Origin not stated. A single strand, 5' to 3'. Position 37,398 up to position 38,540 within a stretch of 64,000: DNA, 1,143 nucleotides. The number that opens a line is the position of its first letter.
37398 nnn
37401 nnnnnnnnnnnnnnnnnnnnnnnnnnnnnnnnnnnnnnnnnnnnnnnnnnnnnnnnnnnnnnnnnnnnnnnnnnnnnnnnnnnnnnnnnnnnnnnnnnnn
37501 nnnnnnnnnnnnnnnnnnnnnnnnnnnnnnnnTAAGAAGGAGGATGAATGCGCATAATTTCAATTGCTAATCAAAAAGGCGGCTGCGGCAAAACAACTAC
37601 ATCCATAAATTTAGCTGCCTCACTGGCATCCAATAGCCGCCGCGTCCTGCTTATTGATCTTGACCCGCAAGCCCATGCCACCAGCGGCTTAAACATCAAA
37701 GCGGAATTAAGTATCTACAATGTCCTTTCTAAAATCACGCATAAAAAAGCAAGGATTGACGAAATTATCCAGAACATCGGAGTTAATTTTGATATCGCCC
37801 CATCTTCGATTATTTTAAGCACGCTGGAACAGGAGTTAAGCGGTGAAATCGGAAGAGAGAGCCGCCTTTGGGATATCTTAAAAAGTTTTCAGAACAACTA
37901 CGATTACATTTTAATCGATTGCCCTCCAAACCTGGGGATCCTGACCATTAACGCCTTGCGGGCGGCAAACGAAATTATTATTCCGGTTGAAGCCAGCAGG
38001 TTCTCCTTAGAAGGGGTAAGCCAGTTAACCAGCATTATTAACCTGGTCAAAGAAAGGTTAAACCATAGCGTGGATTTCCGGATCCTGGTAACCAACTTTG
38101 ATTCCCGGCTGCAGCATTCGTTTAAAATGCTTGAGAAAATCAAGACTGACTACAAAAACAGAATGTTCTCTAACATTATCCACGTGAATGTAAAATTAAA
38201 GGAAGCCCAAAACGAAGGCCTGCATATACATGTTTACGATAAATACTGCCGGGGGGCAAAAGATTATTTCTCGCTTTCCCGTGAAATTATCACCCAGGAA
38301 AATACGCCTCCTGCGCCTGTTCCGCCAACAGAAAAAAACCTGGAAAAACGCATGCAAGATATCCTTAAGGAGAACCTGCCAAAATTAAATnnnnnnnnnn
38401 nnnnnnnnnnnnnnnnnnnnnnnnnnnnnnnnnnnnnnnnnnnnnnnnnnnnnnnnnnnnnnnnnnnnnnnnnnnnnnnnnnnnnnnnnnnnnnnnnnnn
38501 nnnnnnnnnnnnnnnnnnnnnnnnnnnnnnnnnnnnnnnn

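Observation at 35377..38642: ParA-family ATPase with a C-terminal CBM48 glycogen-binding domain next to GH57 and a membrane CBM-like protein: candidate glycogen-granule positioning system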

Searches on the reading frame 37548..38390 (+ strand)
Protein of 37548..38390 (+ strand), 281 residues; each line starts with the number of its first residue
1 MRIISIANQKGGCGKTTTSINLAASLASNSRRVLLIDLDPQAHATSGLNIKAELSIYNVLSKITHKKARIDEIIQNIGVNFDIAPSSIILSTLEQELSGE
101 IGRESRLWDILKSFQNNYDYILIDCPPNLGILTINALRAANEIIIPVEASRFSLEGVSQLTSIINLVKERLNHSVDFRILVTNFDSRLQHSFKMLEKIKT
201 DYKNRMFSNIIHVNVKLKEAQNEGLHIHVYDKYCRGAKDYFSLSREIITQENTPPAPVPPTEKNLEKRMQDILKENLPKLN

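Call 19: search_solved_structures(query=window:37548-38390:+, max_evalue=1e-10, show_alignments=3)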
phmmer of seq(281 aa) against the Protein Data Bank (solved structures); distinct sequences matched with E-value up to 1e-10: 22.
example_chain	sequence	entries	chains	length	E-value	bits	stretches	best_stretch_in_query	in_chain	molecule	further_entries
8ray_B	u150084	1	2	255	9.1e-56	192.6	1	2-250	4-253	ParA family protein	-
1wcv_1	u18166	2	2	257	1.5e-38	136.1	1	2-249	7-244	SEGREGATION PROTEIN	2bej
2bek_A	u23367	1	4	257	2e-37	132.5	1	2-249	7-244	SEGREGATION PROTEIN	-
6iub_A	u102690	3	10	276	4.9e-36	127.9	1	2-248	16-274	SpoOJ regulator (Soj)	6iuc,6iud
8jmj_A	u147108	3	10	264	5.4e-35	124.5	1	2-248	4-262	SpoOJ regulator (Soj)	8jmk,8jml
4pfs_A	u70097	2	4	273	1e-30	110.5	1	2-238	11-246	Cobyrinic Acid a,c-diamide synthase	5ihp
5if9_A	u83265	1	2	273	1.1e-30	110.5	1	2-238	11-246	Cobyrinic Acid a,c-diamide synthase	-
3k9g_A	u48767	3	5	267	3.2e-20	76.1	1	2-210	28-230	PF-32 protein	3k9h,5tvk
7dut_A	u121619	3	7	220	7.5e-20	74.9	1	3-186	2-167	SOJ protein (Soj)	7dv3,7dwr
6non_A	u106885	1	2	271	1.7e-14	57.3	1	1-168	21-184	Cobyrinic acid ac-diamide synthase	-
6noo_A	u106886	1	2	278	1.8e-14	57.3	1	1-168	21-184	Maintenance of carboxysome positioning A protein, MCDA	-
2oze_A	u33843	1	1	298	8.2e-14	55.1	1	9-252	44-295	Orf delta'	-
6nop_B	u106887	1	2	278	2.4e-13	53.6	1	1-168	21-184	Cobyrinic acid ac-diamide synthase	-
3ez7_A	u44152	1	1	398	5.5e-12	49.1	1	3-169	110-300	Plasmid partition protein A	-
3ez2_A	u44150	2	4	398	7.4e-12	48.7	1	3-169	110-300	Plasmid partition protein A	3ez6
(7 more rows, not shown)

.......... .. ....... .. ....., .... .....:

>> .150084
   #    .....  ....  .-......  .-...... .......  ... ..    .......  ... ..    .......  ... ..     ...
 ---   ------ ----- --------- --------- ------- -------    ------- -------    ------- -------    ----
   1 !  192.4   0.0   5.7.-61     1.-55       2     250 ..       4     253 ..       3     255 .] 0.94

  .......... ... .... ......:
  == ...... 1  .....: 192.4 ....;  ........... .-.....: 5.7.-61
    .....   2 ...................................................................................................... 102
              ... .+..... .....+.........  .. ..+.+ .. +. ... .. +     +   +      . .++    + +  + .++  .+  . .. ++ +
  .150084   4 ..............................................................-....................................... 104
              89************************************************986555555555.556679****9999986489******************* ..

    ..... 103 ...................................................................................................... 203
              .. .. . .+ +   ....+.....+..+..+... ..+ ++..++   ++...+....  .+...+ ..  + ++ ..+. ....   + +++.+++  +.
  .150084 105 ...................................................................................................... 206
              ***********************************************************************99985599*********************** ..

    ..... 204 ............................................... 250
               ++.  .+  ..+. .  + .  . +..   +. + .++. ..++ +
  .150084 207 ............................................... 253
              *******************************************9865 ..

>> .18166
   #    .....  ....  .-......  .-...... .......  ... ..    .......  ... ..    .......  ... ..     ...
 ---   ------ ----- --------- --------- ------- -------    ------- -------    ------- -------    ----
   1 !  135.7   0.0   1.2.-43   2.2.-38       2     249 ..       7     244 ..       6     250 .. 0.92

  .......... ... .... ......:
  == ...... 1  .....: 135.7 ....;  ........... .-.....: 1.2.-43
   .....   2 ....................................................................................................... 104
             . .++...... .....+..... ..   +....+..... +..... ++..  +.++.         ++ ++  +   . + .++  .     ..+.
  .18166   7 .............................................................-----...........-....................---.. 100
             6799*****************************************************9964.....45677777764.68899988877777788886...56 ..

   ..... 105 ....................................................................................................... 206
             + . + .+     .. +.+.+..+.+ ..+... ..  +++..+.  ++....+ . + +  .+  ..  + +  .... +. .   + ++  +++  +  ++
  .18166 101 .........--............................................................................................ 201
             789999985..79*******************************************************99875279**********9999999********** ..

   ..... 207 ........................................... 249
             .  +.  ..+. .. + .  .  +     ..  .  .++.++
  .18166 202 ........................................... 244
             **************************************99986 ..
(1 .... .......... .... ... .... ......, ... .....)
